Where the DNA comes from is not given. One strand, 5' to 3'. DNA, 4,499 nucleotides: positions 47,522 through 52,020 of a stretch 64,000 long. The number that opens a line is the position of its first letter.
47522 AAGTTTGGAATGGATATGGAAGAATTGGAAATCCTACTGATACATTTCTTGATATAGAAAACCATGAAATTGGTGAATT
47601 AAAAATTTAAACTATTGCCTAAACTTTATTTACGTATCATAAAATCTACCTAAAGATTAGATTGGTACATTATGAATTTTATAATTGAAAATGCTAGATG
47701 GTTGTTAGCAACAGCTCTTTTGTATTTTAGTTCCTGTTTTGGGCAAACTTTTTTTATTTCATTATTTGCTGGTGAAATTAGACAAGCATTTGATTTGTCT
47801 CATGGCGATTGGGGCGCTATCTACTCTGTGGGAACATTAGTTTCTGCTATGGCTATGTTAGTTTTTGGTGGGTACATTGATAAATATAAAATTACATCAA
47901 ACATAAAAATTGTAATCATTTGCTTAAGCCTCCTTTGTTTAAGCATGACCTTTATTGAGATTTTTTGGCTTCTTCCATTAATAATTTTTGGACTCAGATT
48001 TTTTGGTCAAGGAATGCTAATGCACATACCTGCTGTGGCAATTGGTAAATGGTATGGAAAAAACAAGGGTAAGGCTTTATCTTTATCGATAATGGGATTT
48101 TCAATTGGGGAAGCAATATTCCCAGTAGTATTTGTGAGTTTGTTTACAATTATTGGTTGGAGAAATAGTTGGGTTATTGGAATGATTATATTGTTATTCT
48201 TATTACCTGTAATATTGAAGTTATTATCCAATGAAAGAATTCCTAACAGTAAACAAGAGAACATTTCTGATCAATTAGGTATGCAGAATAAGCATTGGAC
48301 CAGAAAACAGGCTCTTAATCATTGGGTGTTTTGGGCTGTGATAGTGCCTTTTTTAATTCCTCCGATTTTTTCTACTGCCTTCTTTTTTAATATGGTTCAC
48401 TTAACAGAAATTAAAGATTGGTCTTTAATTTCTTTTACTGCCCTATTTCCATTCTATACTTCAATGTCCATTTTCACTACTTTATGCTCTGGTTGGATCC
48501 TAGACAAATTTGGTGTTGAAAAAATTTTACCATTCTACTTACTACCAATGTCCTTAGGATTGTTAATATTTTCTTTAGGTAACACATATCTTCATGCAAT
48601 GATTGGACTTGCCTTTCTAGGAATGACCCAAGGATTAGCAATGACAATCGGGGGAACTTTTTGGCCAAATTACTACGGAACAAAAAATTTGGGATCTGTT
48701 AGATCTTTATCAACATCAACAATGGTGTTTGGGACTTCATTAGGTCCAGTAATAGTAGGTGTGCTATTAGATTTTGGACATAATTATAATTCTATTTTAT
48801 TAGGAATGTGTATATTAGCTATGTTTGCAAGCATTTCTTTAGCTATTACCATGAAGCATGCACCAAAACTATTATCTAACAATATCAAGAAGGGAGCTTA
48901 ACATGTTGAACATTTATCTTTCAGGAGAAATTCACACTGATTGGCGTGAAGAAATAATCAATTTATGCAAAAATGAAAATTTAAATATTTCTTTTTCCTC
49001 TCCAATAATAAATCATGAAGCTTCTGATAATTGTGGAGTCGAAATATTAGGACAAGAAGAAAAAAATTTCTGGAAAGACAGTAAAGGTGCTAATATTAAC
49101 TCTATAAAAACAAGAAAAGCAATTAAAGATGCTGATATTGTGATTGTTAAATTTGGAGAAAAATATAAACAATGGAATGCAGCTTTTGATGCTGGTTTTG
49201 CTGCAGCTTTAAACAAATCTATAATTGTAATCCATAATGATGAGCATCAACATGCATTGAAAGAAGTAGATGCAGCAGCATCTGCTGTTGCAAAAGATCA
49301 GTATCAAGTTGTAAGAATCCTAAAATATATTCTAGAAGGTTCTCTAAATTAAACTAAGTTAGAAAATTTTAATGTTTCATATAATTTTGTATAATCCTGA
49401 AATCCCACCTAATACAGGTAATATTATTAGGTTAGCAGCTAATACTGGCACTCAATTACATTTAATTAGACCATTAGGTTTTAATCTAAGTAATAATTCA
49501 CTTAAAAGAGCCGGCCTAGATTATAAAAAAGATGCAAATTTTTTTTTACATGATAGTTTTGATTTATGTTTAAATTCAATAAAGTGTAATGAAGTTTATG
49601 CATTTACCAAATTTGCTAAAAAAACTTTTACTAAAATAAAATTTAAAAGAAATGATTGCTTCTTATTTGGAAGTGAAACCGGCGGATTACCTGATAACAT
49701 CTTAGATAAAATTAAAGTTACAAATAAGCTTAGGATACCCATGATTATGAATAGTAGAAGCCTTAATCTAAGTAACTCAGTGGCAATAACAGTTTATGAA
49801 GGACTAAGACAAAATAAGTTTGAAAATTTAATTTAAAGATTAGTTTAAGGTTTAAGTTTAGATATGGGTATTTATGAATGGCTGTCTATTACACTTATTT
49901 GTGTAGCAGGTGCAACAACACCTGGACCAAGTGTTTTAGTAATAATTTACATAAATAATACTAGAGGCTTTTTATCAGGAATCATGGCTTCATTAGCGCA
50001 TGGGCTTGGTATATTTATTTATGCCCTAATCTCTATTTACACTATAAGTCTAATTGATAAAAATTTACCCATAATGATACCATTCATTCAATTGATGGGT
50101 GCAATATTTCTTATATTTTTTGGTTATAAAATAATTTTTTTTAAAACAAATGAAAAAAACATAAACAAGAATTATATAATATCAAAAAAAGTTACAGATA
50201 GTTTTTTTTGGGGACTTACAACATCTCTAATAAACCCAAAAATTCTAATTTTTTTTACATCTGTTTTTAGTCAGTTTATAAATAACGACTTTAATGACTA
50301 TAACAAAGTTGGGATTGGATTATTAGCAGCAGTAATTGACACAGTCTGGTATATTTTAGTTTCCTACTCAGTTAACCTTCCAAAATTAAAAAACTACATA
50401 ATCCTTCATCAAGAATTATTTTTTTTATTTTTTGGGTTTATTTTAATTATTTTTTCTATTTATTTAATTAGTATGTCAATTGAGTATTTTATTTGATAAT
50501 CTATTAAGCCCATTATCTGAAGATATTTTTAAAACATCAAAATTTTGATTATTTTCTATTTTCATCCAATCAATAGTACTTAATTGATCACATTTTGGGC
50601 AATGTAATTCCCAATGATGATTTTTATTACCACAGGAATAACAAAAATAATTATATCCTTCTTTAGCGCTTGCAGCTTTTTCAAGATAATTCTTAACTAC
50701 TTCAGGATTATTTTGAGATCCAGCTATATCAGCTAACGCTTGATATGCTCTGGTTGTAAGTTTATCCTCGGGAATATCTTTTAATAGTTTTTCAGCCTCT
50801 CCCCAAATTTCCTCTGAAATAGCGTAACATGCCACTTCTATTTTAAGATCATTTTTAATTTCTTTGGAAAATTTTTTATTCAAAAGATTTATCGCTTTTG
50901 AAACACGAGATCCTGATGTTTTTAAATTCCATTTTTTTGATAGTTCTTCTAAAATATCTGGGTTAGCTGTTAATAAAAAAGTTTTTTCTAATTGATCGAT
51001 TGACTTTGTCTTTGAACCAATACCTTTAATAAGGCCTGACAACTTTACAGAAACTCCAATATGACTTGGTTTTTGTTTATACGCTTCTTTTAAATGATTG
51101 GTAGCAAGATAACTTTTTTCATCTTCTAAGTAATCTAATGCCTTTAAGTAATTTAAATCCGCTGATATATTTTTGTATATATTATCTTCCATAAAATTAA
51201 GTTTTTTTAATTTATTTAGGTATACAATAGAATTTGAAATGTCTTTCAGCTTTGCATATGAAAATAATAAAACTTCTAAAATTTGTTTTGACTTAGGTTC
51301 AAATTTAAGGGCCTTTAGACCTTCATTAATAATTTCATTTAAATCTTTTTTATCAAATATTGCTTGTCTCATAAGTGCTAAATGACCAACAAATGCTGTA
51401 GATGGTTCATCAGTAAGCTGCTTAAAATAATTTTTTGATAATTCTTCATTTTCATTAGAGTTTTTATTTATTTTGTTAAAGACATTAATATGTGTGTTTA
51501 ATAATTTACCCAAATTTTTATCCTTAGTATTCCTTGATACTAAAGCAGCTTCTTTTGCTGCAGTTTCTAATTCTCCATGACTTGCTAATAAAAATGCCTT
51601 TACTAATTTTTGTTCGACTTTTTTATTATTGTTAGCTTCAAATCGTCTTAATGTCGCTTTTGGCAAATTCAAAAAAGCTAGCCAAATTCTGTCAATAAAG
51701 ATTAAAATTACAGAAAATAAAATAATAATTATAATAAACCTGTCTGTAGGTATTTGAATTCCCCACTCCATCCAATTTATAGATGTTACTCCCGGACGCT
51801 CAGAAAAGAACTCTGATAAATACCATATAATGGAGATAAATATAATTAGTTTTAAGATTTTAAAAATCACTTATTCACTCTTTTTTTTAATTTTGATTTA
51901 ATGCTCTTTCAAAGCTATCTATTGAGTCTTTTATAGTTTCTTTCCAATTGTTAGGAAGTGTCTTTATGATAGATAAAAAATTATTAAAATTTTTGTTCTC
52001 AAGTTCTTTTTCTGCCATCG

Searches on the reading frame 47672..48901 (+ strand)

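Call 70: search_protein_families(library=ncbifam, proteins=[window:47672-48901:+], max_evalue=1e-8)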
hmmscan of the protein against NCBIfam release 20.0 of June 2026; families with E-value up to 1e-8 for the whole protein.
window:47672-48901:+ (409 aa): 4 families
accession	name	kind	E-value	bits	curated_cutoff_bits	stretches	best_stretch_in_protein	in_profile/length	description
NF049980.1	SfMCT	equivalog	1.9e-24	86.1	320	1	9-380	1-376/378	L-lactate MFS transporter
TIGR00881.1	2A0104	subfamily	2.8e-11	43.1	407.75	0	32-280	17-279/379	phosphoglycerate transporter protein PgtP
NF008586.0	PRK11551.1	equivalog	1.2e-09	37.7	410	1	32-397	37-399/406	3-(3-hydroxy-phenyl)propionate transporter MhpT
TIGR00880.1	2_A_01_02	superfamily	9.5e-09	35.5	131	1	258-395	3-139/141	multidrug resistance protein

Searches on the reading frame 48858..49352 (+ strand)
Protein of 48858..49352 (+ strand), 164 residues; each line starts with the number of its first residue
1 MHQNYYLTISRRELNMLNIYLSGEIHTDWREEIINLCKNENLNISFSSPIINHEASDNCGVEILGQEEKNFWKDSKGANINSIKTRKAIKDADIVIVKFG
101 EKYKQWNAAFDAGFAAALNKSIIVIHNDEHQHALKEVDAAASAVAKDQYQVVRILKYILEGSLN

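Call 70: search_protein_families(library=ncbifam, proteins=[window:48858-49352:+], max_evalue=1e-8)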
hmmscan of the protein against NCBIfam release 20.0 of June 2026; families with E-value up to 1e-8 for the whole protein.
window:48858-49352:+ (164 aa): 1 family
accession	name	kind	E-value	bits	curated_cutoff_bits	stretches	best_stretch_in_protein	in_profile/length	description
TIGR03646.1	YtoQ_fam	subfamily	2.6e-68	228.6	155.35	1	17-160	1-144/144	YtoQ family protein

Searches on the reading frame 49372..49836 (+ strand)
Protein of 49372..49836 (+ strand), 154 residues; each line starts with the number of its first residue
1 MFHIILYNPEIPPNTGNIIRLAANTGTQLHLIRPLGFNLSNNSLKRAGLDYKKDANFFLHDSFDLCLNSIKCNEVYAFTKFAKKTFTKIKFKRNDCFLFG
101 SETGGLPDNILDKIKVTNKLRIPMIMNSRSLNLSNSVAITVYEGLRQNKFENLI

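Call 70: search_protein_families(library=ncbifam, proteins=[window:49372-49836:+], max_evalue=1e-8)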
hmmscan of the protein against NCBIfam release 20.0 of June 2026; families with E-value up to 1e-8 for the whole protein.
window:49372-49836:+ (154 aa): 2 families
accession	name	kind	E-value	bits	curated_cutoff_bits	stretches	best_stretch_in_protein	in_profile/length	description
TIGR00185.1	tRNA_yibK_trmL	equivalog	2.2e-54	183.5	190.6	1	1-153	1-153/154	tRNA (uridine(34)/cytosine(34)/5-carboxymethylaminomethyluridine(34)-2'-O)-methyltransferase TrmL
NF007683.0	PRK10358.1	equivalog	2.2e-46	157.6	282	1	1-151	1-151/157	tRNA (uridine(34)/cytosine(34)/5-carboxymethylaminomethyluridine(34)-2'-O)-methyltransferase TrmL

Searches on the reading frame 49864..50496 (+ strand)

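Call 70: search_protein_families(library=ncbifam, proteins=[window:49864-50496:+], max_evalue=1e-8)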
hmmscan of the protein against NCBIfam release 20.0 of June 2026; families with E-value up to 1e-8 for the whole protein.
window:49864-50496:+ (210 aa): 3 families
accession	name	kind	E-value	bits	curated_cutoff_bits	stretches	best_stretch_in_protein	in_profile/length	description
TIGR00949.1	2A76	subfamily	1.2e-23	83.7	183.95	1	19-201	1-185/185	homoserine/threonine efflux transporter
NF007591.0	PRK10229.1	equivalog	3.9e-20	72.4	288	1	6-202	5-203/206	threonine export protein RhtC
NF008201.0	PRK10958.1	equivalog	6.9e-14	51.9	165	1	17-167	21-169/212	leucine efflux protein LeuE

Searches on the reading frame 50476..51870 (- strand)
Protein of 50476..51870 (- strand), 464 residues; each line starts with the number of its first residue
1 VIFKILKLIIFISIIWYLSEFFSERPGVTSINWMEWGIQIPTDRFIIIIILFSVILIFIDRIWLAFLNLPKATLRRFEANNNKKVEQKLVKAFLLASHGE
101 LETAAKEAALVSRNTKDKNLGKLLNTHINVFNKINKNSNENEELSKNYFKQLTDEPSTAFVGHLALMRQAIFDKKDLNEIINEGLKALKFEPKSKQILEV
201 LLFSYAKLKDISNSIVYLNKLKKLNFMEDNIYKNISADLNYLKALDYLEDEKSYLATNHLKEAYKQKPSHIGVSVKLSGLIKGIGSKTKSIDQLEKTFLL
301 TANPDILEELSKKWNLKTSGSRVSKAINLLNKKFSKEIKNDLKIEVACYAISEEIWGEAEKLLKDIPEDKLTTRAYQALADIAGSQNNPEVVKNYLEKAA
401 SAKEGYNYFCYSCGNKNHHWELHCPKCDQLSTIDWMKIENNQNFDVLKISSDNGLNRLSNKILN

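Call 70: search_protein_families(library=ncbifam, proteins=[window:50476-51870:-], max_evalue=1e-8)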
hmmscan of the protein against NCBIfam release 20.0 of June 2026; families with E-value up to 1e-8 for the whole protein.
window:50476-51870:- (464 aa): 3 families
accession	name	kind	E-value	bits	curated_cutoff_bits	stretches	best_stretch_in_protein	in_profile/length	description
TIGR00540.1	TPR_hemY_coli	hypoth_equivalog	3.8e-12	45.7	142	1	17-392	15-378/385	heme biosynthesis-associated TPR protein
NF008755.0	PRK11788.1-3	equivalog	2.1e-09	37.2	430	1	185-440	131-386/388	lipopolysaccharide assembly protein LapB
NF008757.0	PRK11788.1-5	equivalog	5.9e-09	35.6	363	1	188-433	134-379/388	lipopolysaccharide assembly protein LapB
